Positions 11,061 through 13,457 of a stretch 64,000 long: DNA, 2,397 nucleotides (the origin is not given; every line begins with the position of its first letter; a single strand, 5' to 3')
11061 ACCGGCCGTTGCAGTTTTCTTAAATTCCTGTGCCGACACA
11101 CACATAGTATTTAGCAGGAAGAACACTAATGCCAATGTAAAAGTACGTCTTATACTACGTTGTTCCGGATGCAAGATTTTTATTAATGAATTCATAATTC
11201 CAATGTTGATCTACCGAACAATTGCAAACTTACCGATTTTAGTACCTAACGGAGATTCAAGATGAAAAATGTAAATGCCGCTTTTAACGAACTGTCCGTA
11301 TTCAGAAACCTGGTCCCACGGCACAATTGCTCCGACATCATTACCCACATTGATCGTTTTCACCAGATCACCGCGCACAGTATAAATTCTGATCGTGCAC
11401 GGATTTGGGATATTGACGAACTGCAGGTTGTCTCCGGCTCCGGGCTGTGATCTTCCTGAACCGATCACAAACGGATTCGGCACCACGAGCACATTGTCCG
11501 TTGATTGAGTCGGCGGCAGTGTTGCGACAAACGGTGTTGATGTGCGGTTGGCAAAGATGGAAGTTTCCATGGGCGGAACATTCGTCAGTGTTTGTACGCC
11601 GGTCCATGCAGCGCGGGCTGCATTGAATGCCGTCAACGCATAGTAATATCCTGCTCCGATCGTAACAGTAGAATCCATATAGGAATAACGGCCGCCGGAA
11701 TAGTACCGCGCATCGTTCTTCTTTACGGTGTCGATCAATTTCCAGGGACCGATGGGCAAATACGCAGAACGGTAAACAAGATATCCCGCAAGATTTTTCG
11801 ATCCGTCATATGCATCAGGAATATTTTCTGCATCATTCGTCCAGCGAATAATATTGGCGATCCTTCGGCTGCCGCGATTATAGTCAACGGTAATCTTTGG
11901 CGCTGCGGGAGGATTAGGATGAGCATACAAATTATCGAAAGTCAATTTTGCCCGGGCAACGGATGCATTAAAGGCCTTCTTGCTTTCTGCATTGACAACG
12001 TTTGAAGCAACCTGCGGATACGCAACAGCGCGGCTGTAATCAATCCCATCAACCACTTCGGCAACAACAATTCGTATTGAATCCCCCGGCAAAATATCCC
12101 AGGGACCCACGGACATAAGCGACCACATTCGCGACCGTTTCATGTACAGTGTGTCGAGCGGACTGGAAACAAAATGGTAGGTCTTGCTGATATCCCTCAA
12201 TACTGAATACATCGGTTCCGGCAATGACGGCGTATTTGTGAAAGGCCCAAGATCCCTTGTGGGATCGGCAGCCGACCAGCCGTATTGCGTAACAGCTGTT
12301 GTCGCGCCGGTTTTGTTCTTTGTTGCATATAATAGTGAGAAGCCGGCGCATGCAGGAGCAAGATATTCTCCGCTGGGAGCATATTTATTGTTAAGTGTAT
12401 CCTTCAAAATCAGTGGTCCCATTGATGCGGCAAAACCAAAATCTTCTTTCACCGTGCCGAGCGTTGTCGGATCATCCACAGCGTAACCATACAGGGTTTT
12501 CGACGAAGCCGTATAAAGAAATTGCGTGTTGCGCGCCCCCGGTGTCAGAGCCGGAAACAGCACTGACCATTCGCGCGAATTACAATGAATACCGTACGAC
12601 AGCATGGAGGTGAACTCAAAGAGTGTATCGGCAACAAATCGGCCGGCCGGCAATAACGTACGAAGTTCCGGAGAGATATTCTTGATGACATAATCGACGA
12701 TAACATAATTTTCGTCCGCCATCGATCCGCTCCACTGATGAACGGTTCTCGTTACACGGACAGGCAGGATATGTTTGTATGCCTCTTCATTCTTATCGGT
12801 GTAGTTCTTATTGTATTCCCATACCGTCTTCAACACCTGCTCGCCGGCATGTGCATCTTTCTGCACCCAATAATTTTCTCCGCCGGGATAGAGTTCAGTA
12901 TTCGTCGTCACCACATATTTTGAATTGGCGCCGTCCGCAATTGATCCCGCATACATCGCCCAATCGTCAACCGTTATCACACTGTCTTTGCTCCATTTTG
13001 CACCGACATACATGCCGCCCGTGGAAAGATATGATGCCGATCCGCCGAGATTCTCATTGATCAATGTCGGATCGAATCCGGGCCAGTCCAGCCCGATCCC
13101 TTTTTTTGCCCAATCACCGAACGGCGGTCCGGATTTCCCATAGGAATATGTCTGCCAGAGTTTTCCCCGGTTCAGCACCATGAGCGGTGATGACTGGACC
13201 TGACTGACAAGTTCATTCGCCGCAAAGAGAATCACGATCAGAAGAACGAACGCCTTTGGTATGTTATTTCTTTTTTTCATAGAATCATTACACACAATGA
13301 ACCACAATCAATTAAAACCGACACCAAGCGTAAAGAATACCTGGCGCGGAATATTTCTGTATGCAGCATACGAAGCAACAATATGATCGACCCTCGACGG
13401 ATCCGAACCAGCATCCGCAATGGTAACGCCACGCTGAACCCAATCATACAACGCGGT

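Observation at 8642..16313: SusD-less TonB-receptor module: TBDR + CTD-bearing 689-aa protein + PorV-like barrel + two small barrels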

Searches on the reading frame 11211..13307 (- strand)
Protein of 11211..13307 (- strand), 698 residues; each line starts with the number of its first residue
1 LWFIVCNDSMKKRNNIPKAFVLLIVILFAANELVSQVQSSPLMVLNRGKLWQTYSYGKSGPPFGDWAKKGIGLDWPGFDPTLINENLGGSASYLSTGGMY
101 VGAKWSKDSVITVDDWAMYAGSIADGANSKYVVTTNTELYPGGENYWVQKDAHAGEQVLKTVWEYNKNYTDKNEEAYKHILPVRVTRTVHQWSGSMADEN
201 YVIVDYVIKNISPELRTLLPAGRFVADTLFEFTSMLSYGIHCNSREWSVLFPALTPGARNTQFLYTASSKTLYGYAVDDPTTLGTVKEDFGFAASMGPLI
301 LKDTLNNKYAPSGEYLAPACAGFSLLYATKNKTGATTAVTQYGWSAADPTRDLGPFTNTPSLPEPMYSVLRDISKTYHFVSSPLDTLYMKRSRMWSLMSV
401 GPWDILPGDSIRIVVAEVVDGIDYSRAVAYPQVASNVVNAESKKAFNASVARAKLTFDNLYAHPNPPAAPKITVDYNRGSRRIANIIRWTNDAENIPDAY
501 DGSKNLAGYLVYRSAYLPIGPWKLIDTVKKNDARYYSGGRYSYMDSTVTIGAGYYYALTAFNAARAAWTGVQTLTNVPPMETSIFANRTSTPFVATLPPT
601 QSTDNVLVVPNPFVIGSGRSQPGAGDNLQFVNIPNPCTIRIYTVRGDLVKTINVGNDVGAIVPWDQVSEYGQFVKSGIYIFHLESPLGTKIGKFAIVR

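Call 4: search_protein_families(library=pfam, proteins=[window:11211-13307:-], max_evalue=0.01)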
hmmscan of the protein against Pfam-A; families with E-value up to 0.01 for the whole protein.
window:11211-13307:- (698 aa): 0 families

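Call 5: search_protein_families(library=ncbifam, proteins=[window:11211-13307:-], max_evalue=0.1)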
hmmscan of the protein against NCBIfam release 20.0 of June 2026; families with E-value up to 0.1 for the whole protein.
window:11211-13307:- (698 aa): 4 families
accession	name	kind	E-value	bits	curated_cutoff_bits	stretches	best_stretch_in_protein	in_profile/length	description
NF052228.1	T9SS_PorZ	equivalog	6.6e-05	21.5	260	1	599-684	666-741/757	type IX secretion system anionic LPS delivery protein PorZ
TIGR04183.1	Por_Secre_tail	domain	0.027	14.5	23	1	626-695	10-70/72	T9SS type A sorting domain-containing protein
NF033707.1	T9SS_sortase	equivalog_domain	0.055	11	420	0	602-684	995-1076/1095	type IX secretion system sortase PorU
NF005176.1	PRK06655.1-1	equivalog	0.057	13.3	230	1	636-685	98-149/197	flagellar hook assembly protein FlgD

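Call 6: search_protein_families(library=pfam, proteins=[window:11211-13307:-], max_evalue=10)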
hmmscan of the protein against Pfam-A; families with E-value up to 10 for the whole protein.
window:11211-13307:- (698 aa): 0 families
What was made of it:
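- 11211..13280 (-): P689: secreted 689-aa non-lipoprotein. SP 1-27; beta-rich head ~28-420; long helix 426-449 followed by a Pro-rich linker; FN3 ~458-556 (nt 11613-11909); C-terminal CTD-like 7-strand sandwich 598-689 (nt 11214-11489). No Pfam hit (call 6).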

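Call 7: find_homologous_proteins(query=window:11211-13280:-)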
Query window:11211-13280:- (689 aa): 172 proteins with E <= 0.001 among 8000 candidates; the best 120 are listed.
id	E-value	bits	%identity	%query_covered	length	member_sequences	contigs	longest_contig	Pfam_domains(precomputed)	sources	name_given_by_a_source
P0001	0.0e+0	1588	100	100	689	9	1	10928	-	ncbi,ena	-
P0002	0.0e+0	1434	90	100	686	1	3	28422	-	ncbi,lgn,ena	-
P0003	0.0e+0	1396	86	100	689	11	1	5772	-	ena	-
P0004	0.0e+0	1376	83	100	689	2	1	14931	-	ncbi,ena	-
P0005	0.0e+0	1337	83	100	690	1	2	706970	-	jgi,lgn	jgi:hypothetical protein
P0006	0.0e+0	1212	76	97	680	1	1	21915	-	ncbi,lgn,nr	ncbi:MAG: hypothetical protein NTV54_09615 [Ignavibacteriales bacterium]|nr:hypothetical protein [Ig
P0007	0.0e+0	1203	75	100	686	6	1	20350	-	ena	-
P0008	0.0e+0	1197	75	100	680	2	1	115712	-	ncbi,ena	-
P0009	0.0e+0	1192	74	100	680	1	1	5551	-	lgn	-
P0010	0.0e+0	1181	74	100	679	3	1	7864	-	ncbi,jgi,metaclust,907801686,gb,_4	metaclust:\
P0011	0.0e+0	1180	74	97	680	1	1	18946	-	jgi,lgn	jgi:hypothetical protein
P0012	0.0e+0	1174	73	100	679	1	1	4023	-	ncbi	-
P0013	0.0e+0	1115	67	100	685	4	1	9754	-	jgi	-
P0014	0.0e+0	1111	69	98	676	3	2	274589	-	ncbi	-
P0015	0.0e+0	1100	68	99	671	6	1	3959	-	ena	-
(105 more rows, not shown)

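Call 9: find_related_loci(query=A1, collection=genome_contigs, flank=10000)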
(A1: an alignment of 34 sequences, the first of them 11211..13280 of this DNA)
Query A1 (689 aa) in genome_contigs; peptide patterns used: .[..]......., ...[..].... (x = any residue, [..] = any of these).
156 stretches matched a pattern; 109 encode a relative of the query (tblastn E <= 1e-3); the best 80 are kept; 80 distinct loci.
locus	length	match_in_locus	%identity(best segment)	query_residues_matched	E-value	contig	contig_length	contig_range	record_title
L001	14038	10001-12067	97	1-689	0e+0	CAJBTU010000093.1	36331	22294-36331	MAG: uncultured Ignavibacteriae bacterium isolate Loc090721-7m_bin-539 genome assembly, contig: bin-539:093/426, whole g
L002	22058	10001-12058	90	1-689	0e+0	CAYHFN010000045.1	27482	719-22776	MAG TPA_asm: uncultured Chitinophagaceae bacterium isolate ERP119702_co1_35 genome assembly, contig: NODE_1739_length_27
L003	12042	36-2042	89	21-689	0e+0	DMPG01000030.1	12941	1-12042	MAG TPA_asm: Bacteroidetes bacterium isolate UBA8401 contig_7324, whole genome shotgun sequence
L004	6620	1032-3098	84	1-689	0e+0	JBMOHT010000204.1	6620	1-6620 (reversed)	MAG: Bacteroidota bacterium isolate Deming_bin.369 contig38813, whole genome shotgun sequence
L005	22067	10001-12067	85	1-689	0e+0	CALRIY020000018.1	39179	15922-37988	MAG: Synechococcus sp. UW140 isolate JJ-AX1-329-1-mx-bin491 genome assembly, contig: JJ-MOM7-71-C166, whole genome shotg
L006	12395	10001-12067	83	1-689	0e+0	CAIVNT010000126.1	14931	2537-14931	MAG: uncultured Ignavibacteriae bacterium isolate LJ_bin-0454 genome assembly, contig: bin-0454:126/695, whole genome sh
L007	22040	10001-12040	75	1-689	0e+0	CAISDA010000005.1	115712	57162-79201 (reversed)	MAG: uncultured Ignavibacteriae bacterium isolate MJ-time_bin-6381 genome assembly, contig: bin-6381:05/89, whole genome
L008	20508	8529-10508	76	23-689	0e+0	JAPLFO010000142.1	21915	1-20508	MAG: Ignavibacteriales bacterium isolate LacPavin_0419_WC90_MAG_51_8 LacPavin_0419_WC90_scaffold_580348, whole genome sh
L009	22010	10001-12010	69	13-689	0e+0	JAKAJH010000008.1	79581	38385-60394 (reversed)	MAG: Bacteroidetes bacterium isolate WY3.bin82 NODE_433_length_79581_cov_1.561331, whole genome shotgun sequence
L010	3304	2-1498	84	191-689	0e+0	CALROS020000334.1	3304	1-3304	MAG: Chitinophaga pinensis isolate JJ-LAS36-244-8-m1-bin313 genome assembly, contig: JJ-LAS36-244-C2346, whole genome sh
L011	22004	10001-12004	62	12-689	0e+0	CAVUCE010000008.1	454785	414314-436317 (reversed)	MAG: uncultured Ignavibacteriales bacterium isolate MFD02923.bin.1.91 genome assembly, contig: contig_31011, whole genom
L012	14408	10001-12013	60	11-689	0e+0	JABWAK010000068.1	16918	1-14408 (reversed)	MAG: Bacteroidetes bacterium isolate MAG_2 scaffold_3668, whole genome shotgun sequence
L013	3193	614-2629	59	9-689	0e+0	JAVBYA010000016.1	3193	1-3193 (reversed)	MAG: Bacteroidota bacterium isolate GS21 11299, whole genome shotgun sequence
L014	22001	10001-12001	59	14-689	0e+0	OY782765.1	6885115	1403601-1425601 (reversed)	MAG: Melioribacteraceae bacterium isolate b49f5fa7-6043-4eb4-88a3-53a29b1f0925 genome assembly, chromosome: 1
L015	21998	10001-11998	59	12-689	0e+0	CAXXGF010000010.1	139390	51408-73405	MAG: Melioribacteraceae bacterium isolate 4100227e-7e26-4022-97d3-18b24a1ddb5a genome assembly, contig: contig_10, whole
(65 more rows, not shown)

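Call 21: search_solved_structures(query=A1, max_evalue=1, show_alignments=2)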
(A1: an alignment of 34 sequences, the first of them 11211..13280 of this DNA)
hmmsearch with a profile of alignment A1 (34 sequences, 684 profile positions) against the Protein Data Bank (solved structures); distinct sequences matched with E-value up to 1: 0.
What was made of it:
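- Tried and rejected: A profile search of PDB sequences with A1 found nothing (call 21).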

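Call 24: predict_structure(alignment_id=A1)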
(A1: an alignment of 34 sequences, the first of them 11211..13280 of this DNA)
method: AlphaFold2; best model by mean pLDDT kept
length: 689 residues; sequences in the alignment: 34
mean_pLDDT: 80.6   pTM: 0.81
mean pLDDT of the five models: 80.6, 77.0, 74.4, 72.0, 70.3
residues with pLDDT >= 90: 252; 70-90: 295; 50-70: 82; < 50: 60
segments of 3 or more residues with pLDDT < 50: 54-81, 235-246, 558-560, 605-616, 662-664
pLDDT, mean of each block of 10 residues (from residue 1): 60 80 55 74 77 45 35 44 67 92 87 82 92 86 90 92 69 96 77 94 94 89 94 49 49 90 88 70 77 78 79 94 94 87 79 91 93 89 86 96 95 84 88 90 91 85 91 91 84 83 85 91 94 93 88 66 65 85 86 87 49 54 92 87 88 71 61 94 81
secondary structure, 60 per line:
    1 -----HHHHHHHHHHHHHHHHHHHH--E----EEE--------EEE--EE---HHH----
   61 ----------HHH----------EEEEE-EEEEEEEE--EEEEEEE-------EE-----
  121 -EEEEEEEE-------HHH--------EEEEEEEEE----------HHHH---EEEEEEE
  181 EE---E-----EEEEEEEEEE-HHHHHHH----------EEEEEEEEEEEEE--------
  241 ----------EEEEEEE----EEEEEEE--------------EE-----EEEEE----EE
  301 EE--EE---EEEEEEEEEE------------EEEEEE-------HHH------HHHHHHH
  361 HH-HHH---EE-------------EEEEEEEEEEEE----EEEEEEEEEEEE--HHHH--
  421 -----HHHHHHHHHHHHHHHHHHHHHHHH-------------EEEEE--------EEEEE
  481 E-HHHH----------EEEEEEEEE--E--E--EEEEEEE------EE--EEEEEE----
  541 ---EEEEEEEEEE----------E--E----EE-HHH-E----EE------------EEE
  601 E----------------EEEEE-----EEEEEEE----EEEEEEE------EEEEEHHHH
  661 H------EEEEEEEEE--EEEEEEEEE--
elements in order (helices of 4 or more, strands of 3 or more residues): H6-25 E33-35 E44-46 E84-88 E90-97 E100-106 E122-129 E148-156 H167-170 E174-182 E192-201 H203-209 E220-232 E251-257 E262-268 E290-294 E299-302 E310-319 E332-337 H354-362 E385-396 E401-412 H415-418 H426-449 E463-467 E476-481 H483-486 E497-505 E514-520 E531-536 E544-553 E598-601 E618-622 E628-634 E639-645 E652-656 H657-661 E668-676 E679-687
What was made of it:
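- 11211..13280 (-): AF2 model pLDDT 80.6, pTM 0.81 (call 24).
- On SusD/RagB (for the 689-aa protein): The AF2 model is almost all beta with one long helix (call 24).
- On T9SS type A sorting domain (TIGR04183 / PF18962) for the P689 C-terminus: Seven strands at 598-687 (call 24).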

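Call 26: fold_search(model_id=the predicted structure, library=pdb)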
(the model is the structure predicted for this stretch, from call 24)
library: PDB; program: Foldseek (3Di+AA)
matches with E <= 10: 1334; with E <= 0.001: 96
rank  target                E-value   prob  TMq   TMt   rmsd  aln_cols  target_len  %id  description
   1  8k35_A                6.7e-07  1.00  0.13  0.11  37.7       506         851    9  Structure of the bacteriophage lambda tail tip complex (released 2023-11-15)
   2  7mro                  1.3e-06  1.00  0.13  0.24  17.5       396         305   10  Zebrafish CNTN4 FN1-FN3 domains (released 2022-01-05)
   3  7mrn_A                1.9e-06  1.00  0.13  0.27  19.0       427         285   10  Mouse CNTN5 APP complex (released 2022-01-05)
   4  9dn6_C                2.3e-06  0.99  0.12  0.11  26.1       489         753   11  Insulin receptor bound with de novo designed agonist called "RF-405". (released 2025-10-01)
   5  8x80_A                2.9e-06  0.89  0.12  0.11  34.9       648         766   10  Structure of leptin-LepR trimer with a small gap (released 2024-08-07)
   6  5e53_A                3.6e-06  1.00  0.12  0.25  21.1       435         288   11  Crystal structure of chicken CNTN1 FN1-FN3 domains (released 2016-08-31)
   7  4bqb_A                3.8e-06  1.00  0.11  0.32  13.7       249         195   13  Crystal structure of the FN5 and FN6 domains of NEO1, form 2 (released 2013-06-12)
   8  4bqb_D                4.0e-06  1.00  0.11  0.31  13.8       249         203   13  Crystal structure of the FN5 and FN6 domains of NEO1, form 2 (released 2013-06-12)
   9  7mrk_D                4.4e-06  1.00  0.13  0.26  17.1       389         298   11  Chicken CNTN4 APP complex (released 2022-01-05)
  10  7mrq                  4.4e-06  1.00  0.12  0.24  22.3       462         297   10  Chicken CNTN4 FN1-FN3 domains with T751A, V752A, Y781A, E786A mutations (released 2022-01-05)
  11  8hqz_A                6.4e-06  0.99  0.10  0.08  27.0       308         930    8  Baseplate of DT57C bacteriophage in the full state (released 2023-12-13)
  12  4bq9_A                8.0e-06  1.00  0.11  0.30  13.7       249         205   14  Crystal structure of the FN5 and FN6 domains of NEO1, form 1 (released 2013-06-12)
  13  5e53_D                9.9e-06  1.00  0.11  0.24  13.3       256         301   12  Crystal structure of chicken CNTN1 FN1-FN3 domains (released 2016-08-31)
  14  4bqb_B                1.4e-05  1.00  0.10  0.31  13.9       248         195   13  Crystal structure of the FN5 and FN6 domains of NEO1, form 2 (released 2013-06-12)
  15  8yyl_B                1.4e-05  0.97  0.12  0.15  26.8       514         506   10  Cryo-EM structure of the complex IR with one insulin (released 2025-04-09)
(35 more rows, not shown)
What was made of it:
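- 11211..13280 (-): FN3 Foldseek hits (call 26).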

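Call 38: search_protein_representatives(alignment_id=A1)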
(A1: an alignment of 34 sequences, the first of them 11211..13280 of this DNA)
Query: 34 sequences, 684 profile positions. Proteins with E-value up to 0.001 (for the whole library): 7313; up to 1e-10: 2381; up to 1e-30: 110. The best 150 are listed.
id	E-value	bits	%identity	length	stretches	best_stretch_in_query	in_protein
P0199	0.0e+00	1100.2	-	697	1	4-684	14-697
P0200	3.0e-227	772.4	-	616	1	13-488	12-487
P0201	1.0e-209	714.5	-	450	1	227-684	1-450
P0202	1.3e-209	714.1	-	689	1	7-684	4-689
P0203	1.8e-193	660.8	-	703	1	13-684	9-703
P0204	1.1e-181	621.8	-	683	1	8-684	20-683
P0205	1.9e-135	469.0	-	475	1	9-484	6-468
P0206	1.3e-121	423.3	-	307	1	222-526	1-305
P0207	2.3e-120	419.2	-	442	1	243-683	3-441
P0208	5.8e-113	394.7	-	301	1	391-684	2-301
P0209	9.4e-98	344.4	-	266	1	459-684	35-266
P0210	4.5e-90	319.1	-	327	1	361-684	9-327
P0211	1.5e-84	300.8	-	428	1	284-684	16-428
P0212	1.1e-82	294.6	-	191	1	496-684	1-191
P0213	1.5e-80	287.6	-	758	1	14-684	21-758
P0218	7.7e-60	219.1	-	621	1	33-684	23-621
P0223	1.2e-45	172.3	-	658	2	359-684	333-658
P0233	9.4e-43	162.7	-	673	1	376-683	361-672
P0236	8.9e-42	159.4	-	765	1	376-683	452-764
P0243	9.0e-39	149.5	-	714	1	374-684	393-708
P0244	1.5e-38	148.8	-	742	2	370-684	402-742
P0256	2.1e-35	138.4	-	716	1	184-684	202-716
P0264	5.4e-34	133.7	-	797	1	378-675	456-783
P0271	5.9e-33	130.3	-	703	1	377-684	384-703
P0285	1.8e-32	128.7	-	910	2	586-684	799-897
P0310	1.1e-30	122.8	-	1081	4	584-684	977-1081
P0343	2.6e-29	118.3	-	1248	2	583-683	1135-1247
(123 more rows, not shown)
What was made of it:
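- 11211..13280 (-): Member of a family of 7313 50%-identity clusters (call 38).
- The family is very large, its heads are highly variable (7313 clusters, call 38), and it occurs in tandem arrays beside receptors.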

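Call 40: search_protein_families(library=pfam, proteins=[P0213, P0218, P0223, P0233, P0236, P0243, P0264, P0285, P0310, P0343], max_evalue=0.001)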
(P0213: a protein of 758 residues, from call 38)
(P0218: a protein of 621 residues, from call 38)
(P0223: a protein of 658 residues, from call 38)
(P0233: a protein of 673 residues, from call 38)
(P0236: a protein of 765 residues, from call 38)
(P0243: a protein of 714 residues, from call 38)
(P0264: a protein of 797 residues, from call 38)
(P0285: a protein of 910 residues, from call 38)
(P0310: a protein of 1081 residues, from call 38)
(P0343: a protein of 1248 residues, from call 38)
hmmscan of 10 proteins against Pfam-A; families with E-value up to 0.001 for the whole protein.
P0213 (758 aa): 0 families

P0218 (621 aa): 0 families

P0223 (658 aa): 0 families

P0233 (673 aa): 0 families

P0236 (765 aa): 0 families

P0243 (714 aa): 0 families

P0264 (797 aa): 1 family
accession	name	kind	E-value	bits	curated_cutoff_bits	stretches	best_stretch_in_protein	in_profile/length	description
PF13585.12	CHU_C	-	4.6e-05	23.9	27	1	707-794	7-85/86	CHU_C Type IX secretion signal domain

P0285 (910 aa): 0 families

P0310 (1081 aa): 0 families

P0343 (1248 aa): 0 families

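Call 42: list_cluster_members(proteins=[P0213, P0218, P0223, P0233, P0236, P0243, P0244, P0256, P0271, P0310])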
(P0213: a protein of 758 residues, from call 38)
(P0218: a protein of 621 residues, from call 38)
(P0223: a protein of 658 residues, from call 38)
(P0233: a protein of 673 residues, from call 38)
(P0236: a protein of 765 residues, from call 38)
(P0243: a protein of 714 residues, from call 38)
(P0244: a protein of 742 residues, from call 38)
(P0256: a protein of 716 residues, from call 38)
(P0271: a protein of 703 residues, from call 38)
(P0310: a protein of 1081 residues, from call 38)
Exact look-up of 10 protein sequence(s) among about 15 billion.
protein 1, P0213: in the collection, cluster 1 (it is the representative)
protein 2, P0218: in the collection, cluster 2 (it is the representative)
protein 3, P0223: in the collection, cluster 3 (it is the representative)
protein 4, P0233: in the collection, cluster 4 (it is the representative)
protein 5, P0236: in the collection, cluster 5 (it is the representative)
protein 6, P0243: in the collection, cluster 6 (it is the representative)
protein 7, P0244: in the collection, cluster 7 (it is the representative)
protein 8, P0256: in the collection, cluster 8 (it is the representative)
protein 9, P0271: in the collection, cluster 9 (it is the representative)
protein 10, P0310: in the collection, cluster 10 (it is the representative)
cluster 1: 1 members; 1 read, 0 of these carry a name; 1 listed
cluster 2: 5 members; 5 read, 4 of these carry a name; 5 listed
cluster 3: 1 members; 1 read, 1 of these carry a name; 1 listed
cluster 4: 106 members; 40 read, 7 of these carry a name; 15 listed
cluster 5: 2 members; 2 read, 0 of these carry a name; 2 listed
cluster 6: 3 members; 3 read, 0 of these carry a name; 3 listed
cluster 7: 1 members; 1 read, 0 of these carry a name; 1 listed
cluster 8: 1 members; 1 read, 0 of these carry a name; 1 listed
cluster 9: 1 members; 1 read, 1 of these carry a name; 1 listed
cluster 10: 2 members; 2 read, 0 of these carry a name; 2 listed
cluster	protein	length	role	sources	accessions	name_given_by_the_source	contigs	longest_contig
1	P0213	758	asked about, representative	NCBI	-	-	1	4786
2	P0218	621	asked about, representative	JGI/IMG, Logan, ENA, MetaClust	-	\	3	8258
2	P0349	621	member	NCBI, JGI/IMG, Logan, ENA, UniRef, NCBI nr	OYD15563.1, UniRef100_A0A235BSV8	hypothetical protein CH333_05405 [candidate division WOR-3 bacterium JGI_Cruoil_03_44_89] | Fibronectin type-III domain-containing protein n=1 Tax=candidate division WOR-3 bacterium ... | MAG: hypothetical protein CH333_05405 [candidate division WOR-3 bacterium ...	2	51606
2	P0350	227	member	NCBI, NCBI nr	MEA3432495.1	MAG: hypothetical protein U9R01_07510, partial [candidate division WOR-3 bacterium] | hypothetical protein [candidate division WOR-3 bacterium]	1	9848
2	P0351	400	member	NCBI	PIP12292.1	MAG: hypothetical protein COX49_06425, partial [bacterium (Candidatus Stahlbacteria) ...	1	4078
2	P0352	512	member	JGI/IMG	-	-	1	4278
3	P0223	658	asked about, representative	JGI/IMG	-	hypothetical protein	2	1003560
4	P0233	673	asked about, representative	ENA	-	-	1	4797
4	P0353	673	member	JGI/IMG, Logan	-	hypothetical protein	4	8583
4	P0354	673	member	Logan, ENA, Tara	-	strand:- start:2514 stop:4535 length:2022 start_codon:yes stop_codon:yes ...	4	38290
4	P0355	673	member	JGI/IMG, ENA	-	hypothetical protein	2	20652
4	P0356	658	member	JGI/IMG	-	hypothetical protein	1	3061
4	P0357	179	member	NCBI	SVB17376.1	uncharacterized protein METZ01_LOCUS170230, partial [marine metagenome]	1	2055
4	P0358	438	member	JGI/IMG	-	hypothetical protein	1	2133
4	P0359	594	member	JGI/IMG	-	hypothetical protein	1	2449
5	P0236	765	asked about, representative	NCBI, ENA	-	-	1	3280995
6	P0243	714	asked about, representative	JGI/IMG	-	-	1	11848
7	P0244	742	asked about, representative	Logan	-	-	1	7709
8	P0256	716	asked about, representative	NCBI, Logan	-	-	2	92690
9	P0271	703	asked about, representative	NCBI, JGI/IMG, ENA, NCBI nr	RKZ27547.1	hypothetical protein DRQ20_00120 [bacterium] | MAG: hypothetical protein DRQ20_00120 [bacterium]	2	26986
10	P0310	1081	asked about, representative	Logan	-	-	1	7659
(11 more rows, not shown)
